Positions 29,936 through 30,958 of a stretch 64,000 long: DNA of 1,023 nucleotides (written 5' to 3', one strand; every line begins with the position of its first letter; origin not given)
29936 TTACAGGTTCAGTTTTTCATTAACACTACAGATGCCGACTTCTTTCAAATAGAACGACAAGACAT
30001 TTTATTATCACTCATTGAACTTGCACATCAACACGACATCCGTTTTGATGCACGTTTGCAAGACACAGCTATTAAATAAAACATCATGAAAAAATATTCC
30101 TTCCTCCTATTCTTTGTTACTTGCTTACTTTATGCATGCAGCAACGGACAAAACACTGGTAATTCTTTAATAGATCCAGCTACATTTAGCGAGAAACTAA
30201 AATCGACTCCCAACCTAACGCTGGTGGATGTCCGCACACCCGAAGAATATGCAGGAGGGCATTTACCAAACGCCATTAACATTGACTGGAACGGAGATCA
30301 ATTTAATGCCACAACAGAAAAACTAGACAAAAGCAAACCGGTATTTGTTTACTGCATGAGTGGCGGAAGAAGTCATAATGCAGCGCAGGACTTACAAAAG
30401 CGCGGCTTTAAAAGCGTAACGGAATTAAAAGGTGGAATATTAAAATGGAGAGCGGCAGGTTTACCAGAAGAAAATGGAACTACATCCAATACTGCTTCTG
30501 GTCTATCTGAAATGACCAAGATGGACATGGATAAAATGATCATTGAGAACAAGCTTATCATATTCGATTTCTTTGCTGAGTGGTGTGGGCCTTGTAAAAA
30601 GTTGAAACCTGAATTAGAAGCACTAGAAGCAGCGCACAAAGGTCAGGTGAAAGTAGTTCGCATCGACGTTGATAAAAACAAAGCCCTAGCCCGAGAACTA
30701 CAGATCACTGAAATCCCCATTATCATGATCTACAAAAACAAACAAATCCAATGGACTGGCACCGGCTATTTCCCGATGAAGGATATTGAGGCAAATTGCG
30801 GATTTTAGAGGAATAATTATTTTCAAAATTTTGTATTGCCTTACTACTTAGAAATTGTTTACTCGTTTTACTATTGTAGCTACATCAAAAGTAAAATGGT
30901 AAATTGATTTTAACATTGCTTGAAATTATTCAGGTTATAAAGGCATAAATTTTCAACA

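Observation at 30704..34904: Three ungapped copies of the 3' end of the rhodanese-thioredoxin gene bracket two cargo cassettes (a TonB receptor and HipBST)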

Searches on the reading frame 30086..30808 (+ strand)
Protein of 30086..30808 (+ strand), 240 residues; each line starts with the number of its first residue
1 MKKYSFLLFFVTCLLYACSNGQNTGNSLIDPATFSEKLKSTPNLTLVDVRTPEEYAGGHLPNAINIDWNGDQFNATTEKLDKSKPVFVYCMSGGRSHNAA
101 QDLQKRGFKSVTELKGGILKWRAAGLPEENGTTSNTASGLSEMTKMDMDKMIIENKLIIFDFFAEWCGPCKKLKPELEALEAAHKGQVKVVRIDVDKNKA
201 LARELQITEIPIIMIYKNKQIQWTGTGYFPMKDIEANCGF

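Call 6: find_encoding_contigs(protein=window:30086-30808:+, flank=10000, max_places=10)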
Protein window:30086-30808:+ (240 aa): 4 contigs read that carry it; 1 place shown.
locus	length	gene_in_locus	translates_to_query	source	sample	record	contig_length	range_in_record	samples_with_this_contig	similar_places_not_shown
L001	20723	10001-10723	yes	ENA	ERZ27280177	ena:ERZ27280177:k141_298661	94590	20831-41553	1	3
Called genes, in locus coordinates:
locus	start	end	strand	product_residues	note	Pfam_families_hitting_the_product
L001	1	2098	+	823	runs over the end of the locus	PF13620:CarboxypepD_reg (faint), PF13715:CarbopepD_reg_2 (weak), PF07715:Plug, PF00593:TonB_dep_Rec_b-barrel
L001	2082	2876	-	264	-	PF00398:RrnaAD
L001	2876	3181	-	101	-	PF14114:DUF4286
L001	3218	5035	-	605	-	PF07719:TPR_2 (faint), PF13176:TPR_7 (faint), PF13181:TPR_8 (faint), PF13424:TPR_12 (faint), PF13428:TPR_14 (faint), PF13432:TPR_16 (faint), PF14559:TPR_19 (faint), PF13174:TPR_6 (weak)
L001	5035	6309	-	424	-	PF02403:Seryl_tRNA_N, PF00587:tRNA-synt_2b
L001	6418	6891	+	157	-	PF09837:DUF2064 (weak)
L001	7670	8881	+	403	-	PF02812:ELFV_dehydrog_N, PF00208:ELFV_dehydrog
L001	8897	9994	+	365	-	PF21088:MS_channel_1st (weak), PF00924:MS_channel_2nd, PF21082:MS_channel_3rd (weak)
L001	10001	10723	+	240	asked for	PF13905:Thioredoxin_8 (faint), PF00581:Rhodanese, PF00085:Thioredoxin, PF13098:Thioredoxin_2 (weak)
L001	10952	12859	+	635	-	PF07715:Plug, PF00593:TonB_dep_Rec_b-barrel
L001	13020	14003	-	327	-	PF07804:HipA_C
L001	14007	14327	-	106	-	PF13657:Couple_hipA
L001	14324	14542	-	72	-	PF13560:HTH_31, PF01381:HTH_3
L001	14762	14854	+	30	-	-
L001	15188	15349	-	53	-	-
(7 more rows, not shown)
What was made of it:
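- Checked: Three further contigs carry the same neighbourhood (call 6).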

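Call 7: find_homologous_proteins(query=window:30086-30805:+, max_evalue=1e-20)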
Query window:30086-30805:+ (240 aa): 2041 proteins with E <= 1e-20 among 3513 candidates; the best 120 are listed.
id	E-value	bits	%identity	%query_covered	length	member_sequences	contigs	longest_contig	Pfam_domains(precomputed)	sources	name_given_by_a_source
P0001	1.3e-151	521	93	100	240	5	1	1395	PF00085.27,PF00581.26,PF13905.13,PF13098.14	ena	-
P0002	5.9e-149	512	93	100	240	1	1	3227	PF00085.27,PF00581.26,PF13905.13,PF13098.14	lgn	-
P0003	5.7e-143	493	89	100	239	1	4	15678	PF00085.27,PF00581.26,PF13905.13,PF13098.14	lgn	-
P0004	7.8e-143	492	89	100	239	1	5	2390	PF00085.27,PF00581.26,PF13905.13,PF13098.14,PF05768.21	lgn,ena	-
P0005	2.0e-141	488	88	100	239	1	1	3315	PF00085.27,PF00581.26,PF13905.13,PF13098.14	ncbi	-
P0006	2.1e-140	484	88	100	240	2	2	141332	PF00085.27,PF00581.26,PF13905.13,PF13098.14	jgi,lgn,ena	jgi:thioredoxin 1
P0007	9.6e-136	469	86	96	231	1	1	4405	PF00085.27,PF00581.26,PF13905.13,PF13098.14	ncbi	ncbi:MAG: thioredoxin domain-containing protein, partial [Bacteroidota bacterium]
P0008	1.2e-134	465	84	100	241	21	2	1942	PF00085.27,PF00581.26,PF13905.13,PF13098.14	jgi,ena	jgi:thioredoxin 1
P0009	7.6e-130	450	82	100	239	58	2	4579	PF00085.27,PF00581.26,PF13905.13,PF13098.14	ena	-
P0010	1.5e-87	311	59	98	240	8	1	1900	PF00085.27,PF00581.26,PF13905.13,PF13098.14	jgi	jgi:thioredoxin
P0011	1.3e-86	308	59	95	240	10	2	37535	PF13728.13,PF00085.27,PF00581.26,PF13905.13,PF13098.14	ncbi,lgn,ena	-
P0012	4.2e-86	306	58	98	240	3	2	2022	PF13728.13,PF00085.27,PF00581.26,PF13905.13,PF13098.14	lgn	-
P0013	7.0e-86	306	58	99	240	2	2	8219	PF00085.27,PF00581.26,PF13905.13,PF13098.14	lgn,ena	-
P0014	2.1e-73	265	52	98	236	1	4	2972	PF13728.13,PF00085.27,PF08534.17,PF13899.13,PF00581.26,PF13905.13,PF13098.14,PF00578.28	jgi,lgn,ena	-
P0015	4.0e-73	264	51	98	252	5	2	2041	PF13728.13,PF00085.27,PF00581.26,PF13905.13,PF13098.14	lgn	-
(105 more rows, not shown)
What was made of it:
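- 30086..30808 (+): Rhodanese-thioredoxin lipoprotein gene (trx), the live gene whose 3' end is repeated. Pfam Rhodanese + Thioredoxin (call 6); 2041 homologues at E<=1e-20, close relatives 82-93% (call 7)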

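Call 8: find_encoding_contigs(protein=P0006, flank=10000, max_places=6)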
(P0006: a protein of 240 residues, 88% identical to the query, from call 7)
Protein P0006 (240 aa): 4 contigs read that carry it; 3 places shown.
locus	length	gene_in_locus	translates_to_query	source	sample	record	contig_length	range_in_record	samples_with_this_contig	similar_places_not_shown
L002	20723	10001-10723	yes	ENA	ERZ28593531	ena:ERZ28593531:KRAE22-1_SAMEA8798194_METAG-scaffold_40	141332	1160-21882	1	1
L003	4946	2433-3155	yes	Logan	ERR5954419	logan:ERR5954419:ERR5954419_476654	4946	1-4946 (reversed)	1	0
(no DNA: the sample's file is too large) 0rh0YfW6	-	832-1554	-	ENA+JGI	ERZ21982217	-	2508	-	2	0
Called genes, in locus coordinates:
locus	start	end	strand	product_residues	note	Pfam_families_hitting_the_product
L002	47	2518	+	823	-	PF07715:Plug, PF00593:TonB_dep_Rec_b-barrel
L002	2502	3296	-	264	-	PF00398:RrnaAD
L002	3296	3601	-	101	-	PF14114:DUF4286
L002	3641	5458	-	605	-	PF00515:TPR_1 (faint), PF07719:TPR_2 (faint), PF13176:TPR_7 (faint), PF13181:TPR_8 (faint), PF13424:TPR_12 (faint), PF13428:TPR_14 (faint), PF13431:TPR_17 (faint), PF13174:TPR_6 (weak), +2 more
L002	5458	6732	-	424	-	PF02403:Seryl_tRNA_N, PF00587:tRNA-synt_2b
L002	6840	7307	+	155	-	PF09837:DUF2064 (weak)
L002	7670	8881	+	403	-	PF02812:ELFV_dehydrog_N, PF00208:ELFV_dehydrog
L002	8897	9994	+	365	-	PF21088:MS_channel_1st (weak), PF00924:MS_channel_2nd, PF21082:MS_channel_3rd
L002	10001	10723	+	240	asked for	PF00581:Rhodanese, PF13905:Thioredoxin_8 (faint), PF00085:Thioredoxin, PF13098:Thioredoxin_2 (weak)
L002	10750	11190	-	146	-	-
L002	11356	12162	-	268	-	PF04536:TPM_phosphatase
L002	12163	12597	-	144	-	PF04536:TPM_phosphatase, PF17174:DUF5130 (weak)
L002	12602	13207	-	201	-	PF04011:LemA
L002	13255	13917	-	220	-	PF13847:Methyltransf_31, PF02390:Methyltransf_4, PF08242:Methyltransf_12 (faint), PF13649:Methyltransf_25 (weak)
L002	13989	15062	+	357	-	PF13528:Glyco_trans_1_3, PF04101:Glyco_tran_28_C (weak)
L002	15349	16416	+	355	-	PF16819:DUF5074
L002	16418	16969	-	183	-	-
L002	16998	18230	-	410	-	PF00675:Peptidase_M16, PF05193:Peptidase_M16_C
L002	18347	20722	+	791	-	PF13620:CarboxypepD_reg, PF13715:CarbopepD_reg_2, PF07715:Plug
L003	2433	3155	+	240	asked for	PF00581:Rhodanese, PF13905:Thioredoxin_8 (faint), PF00085:Thioredoxin, PF13098:Thioredoxin_2 (weak)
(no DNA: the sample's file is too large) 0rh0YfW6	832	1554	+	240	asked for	PF00581:Rhodanese, PF13905:Thioredoxin_8 (faint), PF00085:Thioredoxin, PF13098:Thioredoxin_2 (weak)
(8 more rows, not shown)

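Call 9: find_encoding_contigs(protein=P0003, flank=10000, max_places=6)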
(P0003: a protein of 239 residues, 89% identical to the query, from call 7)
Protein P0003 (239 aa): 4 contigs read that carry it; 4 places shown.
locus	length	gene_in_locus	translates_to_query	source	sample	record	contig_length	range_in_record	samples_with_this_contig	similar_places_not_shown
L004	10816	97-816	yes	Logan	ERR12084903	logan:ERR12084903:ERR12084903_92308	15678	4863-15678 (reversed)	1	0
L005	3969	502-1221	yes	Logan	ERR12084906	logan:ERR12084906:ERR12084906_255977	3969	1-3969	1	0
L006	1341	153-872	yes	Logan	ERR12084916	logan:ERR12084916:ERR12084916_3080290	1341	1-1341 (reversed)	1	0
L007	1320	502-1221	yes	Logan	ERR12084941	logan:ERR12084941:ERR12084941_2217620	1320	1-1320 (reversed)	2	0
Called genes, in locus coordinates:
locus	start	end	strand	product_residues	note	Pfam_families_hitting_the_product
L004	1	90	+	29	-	?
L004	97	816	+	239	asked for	PF00581:Rhodanese, PF13905:Thioredoxin_8 (faint), PF00085:Thioredoxin, PF13098:Thioredoxin_2 (weak)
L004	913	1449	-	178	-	PF04982:TM_HPP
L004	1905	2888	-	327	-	PF07804:HipA_C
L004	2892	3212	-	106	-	PF13657:Couple_hipA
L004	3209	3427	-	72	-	PF12844:HTH_19 (weak), PF13560:HTH_31, PF01381:HTH_3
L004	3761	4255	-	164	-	-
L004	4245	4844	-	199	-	PF18736:pEK499_p136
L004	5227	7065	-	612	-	PF04851:ResIII (weak), PF00270:DEAD (weak), PF13086:AAA_11, PF13245:AAA_19, PF13604:AAA_30, PF05127:NAT10_TcmA_helicase, PF13086:AAA_11, PF13087:AAA_12, +1 more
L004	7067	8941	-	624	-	-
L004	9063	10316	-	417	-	PF04055:Radical_SAM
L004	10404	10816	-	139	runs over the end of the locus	-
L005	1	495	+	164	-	?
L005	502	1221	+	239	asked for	PF00581:Rhodanese, PF13905:Thioredoxin_8 (faint), PF00085:Thioredoxin, PF13098:Thioredoxin_2 (weak)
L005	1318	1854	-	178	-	PF04982:TM_HPP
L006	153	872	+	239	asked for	PF00581:Rhodanese, PF13905:Thioredoxin_8 (faint), PF00085:Thioredoxin, PF13098:Thioredoxin_2 (weak)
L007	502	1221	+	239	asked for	PF00581:Rhodanese, PF13905:Thioredoxin_8 (faint), PF00085:Thioredoxin, PF13098:Thioredoxin_2 (weak)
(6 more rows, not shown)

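Call 16: find_related_loci(query=A3, collection=genome_contigs, flank=10000)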
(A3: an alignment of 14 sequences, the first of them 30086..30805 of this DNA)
Query A3 (240 aa) in genome_contigs; peptide patterns used: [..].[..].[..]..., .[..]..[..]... (x = any residue, [..] = any of these).
394 stretches matched a pattern; 14 encode a relative of the query (tblastn E <= 1e-3); 14 distinct loci.
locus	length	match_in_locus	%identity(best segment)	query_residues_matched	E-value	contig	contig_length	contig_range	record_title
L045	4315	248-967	89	1-240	2e-153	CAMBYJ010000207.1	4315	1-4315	MAG: Chitinophaga pinensis isolate GH-07nov19-206 genome assembly, contig: GH-07nov19-C46955, whole genome shotgun seque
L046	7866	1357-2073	90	1-240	4e-150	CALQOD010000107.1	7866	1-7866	MAG: Chitinophaga pinensis isolate HRS-HS6-bin-60 genome assembly, contig: HRS-HS6-C6315, whole genome shotgun sequence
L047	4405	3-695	86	10-240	4e-144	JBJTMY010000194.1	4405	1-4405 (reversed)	MAG: Bacteroidota bacterium isolate samp_4451_semibin_111 samp_4451_1616642, whole genome shotgun sequence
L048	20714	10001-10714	85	1-240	1e-141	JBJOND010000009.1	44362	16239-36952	MAG: Bacteroidota bacterium isolate umpqua_2019_sw_WHONDRS-S19S_0079_A_bin.74 scaffold_0000297, whole genome shotgun seq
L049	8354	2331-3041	83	2-240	3e-139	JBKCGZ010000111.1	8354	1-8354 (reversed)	MAG: Bacteroidota bacterium isolate samp_470_metabat2_81 samp_470_723232, whole genome shotgun sequence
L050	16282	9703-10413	82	2-240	5e-138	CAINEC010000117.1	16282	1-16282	MAG: uncultured Bacteroidetes bacterium isolate ErkenSummer_bin-5090 genome assembly, contig: bin-5090:117/203, whole ge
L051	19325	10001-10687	59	7-235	8e-94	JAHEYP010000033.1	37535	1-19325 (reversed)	MAG: Bacteroidetes bacterium isolate nzgw130 NODE_578_length_37536_cov_8.047922, whole genome shotgun sequence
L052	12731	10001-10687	59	7-235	5e-93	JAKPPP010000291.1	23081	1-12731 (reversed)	MAG: Bacteroidota bacterium isolate JPNA_maxbin.133 k141_171681, whole genome shotgun sequence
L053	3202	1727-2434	58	1-235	7e-94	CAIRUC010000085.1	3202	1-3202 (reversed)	MAG: uncultured Bacteroidetes bacterium isolate LJ_bin-3261 genome assembly, contig: bin-3261:085/141, whole genome shot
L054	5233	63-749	59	7-235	2e-92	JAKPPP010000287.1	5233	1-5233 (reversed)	MAG: Bacteroidota bacterium isolate JPNA_maxbin.133 k141_1240499, whole genome shotgun sequence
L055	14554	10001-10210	39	158-227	1e-12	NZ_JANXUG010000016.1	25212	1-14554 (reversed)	MAG: Flavobacterium sp. isolate 339R_metabat_288 339R_k141_577796, whole genome shotgun sequence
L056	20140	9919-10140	36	154-228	1e-11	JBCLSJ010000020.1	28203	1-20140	Lactobacillaceae bacterium 24-114 voucher GPTB0068 scaffold20, whole genome shotgun sequence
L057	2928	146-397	31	42-121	1e-7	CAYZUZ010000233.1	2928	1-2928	MAG TPA_asm: uncultured Cryomorphaceae bacterium isolate SRP072547_co2_60 genome assembly, contig: NODE_91939_length_292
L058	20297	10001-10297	25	26-121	2e-7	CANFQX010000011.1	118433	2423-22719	MAG: Bdellovibrionaceae bacterium isolate Jr-16oct17-292 genome assembly, contig: Jr-16oct17-C311, whole genome shotgun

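Call 24: find_related_loci(query=A3, collection=metagenome_contigs, flank=10000)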
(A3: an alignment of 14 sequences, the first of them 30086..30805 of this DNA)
Query A3 (240 aa) in metagenome_contigs; peptide patterns used: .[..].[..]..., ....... (x = any residue, [..] = any of these).
599 stretches matched a pattern (row limit reached: there are more); 469 encode a relative of the query (tblastn E <= 1e-3); the best 80 are kept; 80 distinct loci.
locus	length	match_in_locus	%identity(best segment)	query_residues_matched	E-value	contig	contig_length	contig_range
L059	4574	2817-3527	81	2-240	2e-138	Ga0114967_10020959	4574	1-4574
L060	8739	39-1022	49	7-230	4e-72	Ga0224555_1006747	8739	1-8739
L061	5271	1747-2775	47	1-234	1e-71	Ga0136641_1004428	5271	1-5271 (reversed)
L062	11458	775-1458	42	1-236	7e-59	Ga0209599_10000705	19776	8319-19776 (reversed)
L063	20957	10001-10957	45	14-235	2e-58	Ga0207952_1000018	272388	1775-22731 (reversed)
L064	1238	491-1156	43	9-235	7e-59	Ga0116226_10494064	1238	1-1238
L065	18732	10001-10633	39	5-218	7e-55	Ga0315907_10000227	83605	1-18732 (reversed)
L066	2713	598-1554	42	1-237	1e-54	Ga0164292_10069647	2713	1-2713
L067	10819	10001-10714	41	1-229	2e-54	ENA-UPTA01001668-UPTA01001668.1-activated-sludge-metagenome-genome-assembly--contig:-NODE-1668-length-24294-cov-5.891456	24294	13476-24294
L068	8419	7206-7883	39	4-234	1e-53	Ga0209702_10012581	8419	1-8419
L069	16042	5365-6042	41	5-227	7e-54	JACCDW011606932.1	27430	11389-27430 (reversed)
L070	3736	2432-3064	40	6-218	2e-53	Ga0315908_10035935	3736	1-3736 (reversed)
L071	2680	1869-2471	42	18-220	3e-53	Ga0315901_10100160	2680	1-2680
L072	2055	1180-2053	43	1-235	1e-52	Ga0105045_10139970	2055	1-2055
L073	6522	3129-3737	38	3-216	4e-49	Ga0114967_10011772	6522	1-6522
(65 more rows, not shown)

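Call 31: find_encoding_contigs(protein=P0009, flank=10000, max_places=10)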
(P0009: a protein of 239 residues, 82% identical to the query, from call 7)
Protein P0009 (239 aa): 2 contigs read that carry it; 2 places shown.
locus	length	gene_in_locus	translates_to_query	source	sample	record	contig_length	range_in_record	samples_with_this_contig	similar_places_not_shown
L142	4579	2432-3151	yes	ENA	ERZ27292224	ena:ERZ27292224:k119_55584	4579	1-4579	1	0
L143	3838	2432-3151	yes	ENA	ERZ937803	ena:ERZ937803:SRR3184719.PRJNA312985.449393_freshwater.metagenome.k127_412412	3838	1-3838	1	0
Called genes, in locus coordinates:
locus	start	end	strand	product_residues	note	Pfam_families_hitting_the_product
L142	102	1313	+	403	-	PF02812:ELFV_dehydrog_N, PF00208:ELFV_dehydrog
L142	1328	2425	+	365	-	PF21088:MS_channel_1st, PF00924:MS_channel_2nd, PF21082:MS_channel_3rd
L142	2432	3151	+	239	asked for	PF13905:Thioredoxin_8 (faint), PF00581:Rhodanese, PF00085:Thioredoxin, PF13098:Thioredoxin_2 (weak)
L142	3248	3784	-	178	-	PF04982:TM_HPP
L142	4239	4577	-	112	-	?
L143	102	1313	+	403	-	PF02812:ELFV_dehydrog_N, PF00208:ELFV_dehydrog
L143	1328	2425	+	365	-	PF21088:MS_channel_1st, PF00924:MS_channel_2nd, PF21082:MS_channel_3rd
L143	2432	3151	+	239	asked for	PF13905:Thioredoxin_8 (faint), PF00581:Rhodanese, PF00085:Thioredoxin, PF13098:Thioredoxin_2 (weak)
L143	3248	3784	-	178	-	PF04982:TM_HPP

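Call 32: find_encoding_contigs(protein=P0008, flank=10000, max_places=10)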
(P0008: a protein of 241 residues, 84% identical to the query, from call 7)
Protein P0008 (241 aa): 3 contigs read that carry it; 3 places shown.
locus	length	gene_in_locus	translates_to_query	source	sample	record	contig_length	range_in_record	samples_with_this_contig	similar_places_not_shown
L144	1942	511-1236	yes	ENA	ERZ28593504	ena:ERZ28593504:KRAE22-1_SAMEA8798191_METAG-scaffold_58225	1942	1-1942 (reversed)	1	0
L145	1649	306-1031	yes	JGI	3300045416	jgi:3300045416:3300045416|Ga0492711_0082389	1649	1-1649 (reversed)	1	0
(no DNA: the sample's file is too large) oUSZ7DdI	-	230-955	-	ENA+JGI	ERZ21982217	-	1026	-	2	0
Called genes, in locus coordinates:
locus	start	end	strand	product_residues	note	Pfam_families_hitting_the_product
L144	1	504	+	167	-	?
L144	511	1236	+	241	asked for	PF00581:Rhodanese, PF00085:Thioredoxin, PF13098:Thioredoxin_2 (weak), PF13905:Thioredoxin_8 (weak)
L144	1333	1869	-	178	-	PF04982:TM_HPP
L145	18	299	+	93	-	PF21082:MS_channel_3rd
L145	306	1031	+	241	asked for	PF00581:Rhodanese, PF00085:Thioredoxin, PF13098:Thioredoxin_2 (weak), PF13905:Thioredoxin_8 (weak)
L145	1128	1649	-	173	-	?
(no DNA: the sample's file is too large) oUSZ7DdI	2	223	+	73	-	?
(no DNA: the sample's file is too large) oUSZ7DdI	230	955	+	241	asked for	PF00581:Rhodanese, PF00085:Thioredoxin, PF13098:Thioredoxin_2 (weak), PF13905:Thioredoxin_8 (weak)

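Call 34: search_protein_families(library=pfam, max_evalue=0.01, proteins=[L004:3761-4255:-, L004:4245-4844:-, L004:5227-7065:-, L004:7067-8941:-, L004:9063-10316:-, L004:10404-10790:-, L046:4982-5458:-, L046:5532-6128:-, L046:6032-7792:-])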
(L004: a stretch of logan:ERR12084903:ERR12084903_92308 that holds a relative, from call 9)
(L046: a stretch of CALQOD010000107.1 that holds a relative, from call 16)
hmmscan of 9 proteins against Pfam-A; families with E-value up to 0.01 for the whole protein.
L004:3761-4255:- (164 aa): 0 families

L004:4245-4844:- (199 aa): 1 family
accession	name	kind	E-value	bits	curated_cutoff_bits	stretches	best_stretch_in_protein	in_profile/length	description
PF18736.6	pEK499_p136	-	5.2e-06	26.7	26.6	1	1-149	1-119/152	HEPN pEK499 p136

L004:5227-7065:- (612 aa): 18 families
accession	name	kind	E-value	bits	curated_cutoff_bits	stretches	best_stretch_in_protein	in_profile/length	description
PF13087.12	AAA_12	-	3.2e-36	125.2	27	1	370-566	2-194/195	AAA domain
PF13086.12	AAA_11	-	2.2e-29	103.5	27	2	186-272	2-102/257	AAA domain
PF13604.12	AAA_30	-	3.2e-14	53.5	27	1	186-368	2-140/191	AAA domain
PF13245.12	AAA_19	-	3.6e-11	43.8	25.1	1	191-358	2-131/134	AAA domain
PF05127.21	NAT10_TcmA_helicase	-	5.8e-11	43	22.7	1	205-349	1-118/176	RNA cytidine acetyltransferase NAT10/TcmA, helicase domain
PF00270.35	DEAD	-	4e-07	30.4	26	1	189-285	3-99/167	DEAD/DEAH box helicase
PF04851.21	ResIII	-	1.4e-06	28.7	22.5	1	187-329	5-134/164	Type III restriction enzyme, res subunit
PF20720.3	nSTAND3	-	7.7e-06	26.1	27.2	1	192-253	8-68/155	Novel STAND NTPase 3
PF01443.25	Viral_helicase1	-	0.00021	21.6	21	0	319-360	58-101/228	Viral superfamily 1 RNA helicase core domain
PF13401.12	AAA_22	-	0.00023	21.9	27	1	202-259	6-64/130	AAA domain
PF09848.15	SLFN-g3_helicase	-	0.00046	20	24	0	203-332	3-91/354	Schlafen group 3, DNA/RNA helicase domain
PF24883.2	NPHP3_N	-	0.0016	19.1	24.8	1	186-255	7-81/164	Nephrocystin 3, N-terminal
PF07652.20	Flavi_DEAD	-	0.0023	18.3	21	0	203-260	6-65/148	Flavivirus DEAD domain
PF00437.27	T2SSE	-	0.0025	16.9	24.9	1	173-231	114-172/370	Type II/IV secretion system protein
PF05970.20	PIF1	-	0.0042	17.1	25.9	0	348-388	144-181/223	PIF1-like helicase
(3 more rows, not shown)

L004:7067-8941:- (624 aa): 0 families

L004:9063-10316:- (417 aa): 2 families
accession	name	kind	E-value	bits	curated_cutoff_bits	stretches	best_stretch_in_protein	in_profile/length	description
PF04055.27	Radical_SAM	-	3.2e-13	50.6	29.5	1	183-347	1-166/166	Radical SAM superfamily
PF02310.24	B12-binding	-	0.00027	21.2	32.1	1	67-139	46-118/121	B12 binding domain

L004:10404-10790:- (128 aa): 0 families

L046:4982-5458:- (158 aa): 0 families

L046:5532-6128:- (198 aa): 0 families

L046:6032-7792:- (586 aa): 1 family
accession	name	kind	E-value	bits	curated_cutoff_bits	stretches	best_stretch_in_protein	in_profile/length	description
PF20990.2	DUF2207_C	-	0.00045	20.4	33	1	218-349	92-202/247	Predicted membrane protein (DUF2207) C-terminal domain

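Call 35: search_protein_families(library=pfam, max_evalue=0.01, proteins=[L050:10881-11408:-, L050:11420-12637:-, L054:1128-2405:-, L002:10750-11190:-, L004:913-1449:-])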
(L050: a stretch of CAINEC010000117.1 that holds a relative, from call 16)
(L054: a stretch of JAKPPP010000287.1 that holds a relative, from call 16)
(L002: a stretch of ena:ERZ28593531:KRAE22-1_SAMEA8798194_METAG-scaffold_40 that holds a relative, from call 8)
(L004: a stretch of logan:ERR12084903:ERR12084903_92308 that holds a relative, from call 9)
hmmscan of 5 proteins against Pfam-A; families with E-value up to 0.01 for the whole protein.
L050:10881-11408:- (175 aa): 0 families

L050:11420-12637:- (405 aa): 2 families
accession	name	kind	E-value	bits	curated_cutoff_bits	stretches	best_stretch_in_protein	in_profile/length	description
PF01809.23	YidD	-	4.3e-12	46.1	27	1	55-108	7-60/67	Putative membrane protein insertion efficiency factor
PF17004.11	SRP_TPR_like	-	0.00035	21.1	35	1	175-261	8-71/109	Putative TPR-like repeat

L054:1128-2405:- (425 aa): 1 family
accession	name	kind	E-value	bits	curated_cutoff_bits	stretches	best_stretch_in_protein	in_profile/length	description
PF18962.6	Por_Secre_tail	-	2.6e-05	24.8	27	1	363-418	16-69/75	Secretion system C-terminal sorting domain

L002:10750-11190:- (146 aa): 0 families

L004:913-1449:- (178 aa): 1 family
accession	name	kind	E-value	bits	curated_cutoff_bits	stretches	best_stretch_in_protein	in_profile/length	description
PF04982.19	TM_HPP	-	2.4e-58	196.6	27.2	1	24-177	5-154/157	HPP, transmembrane region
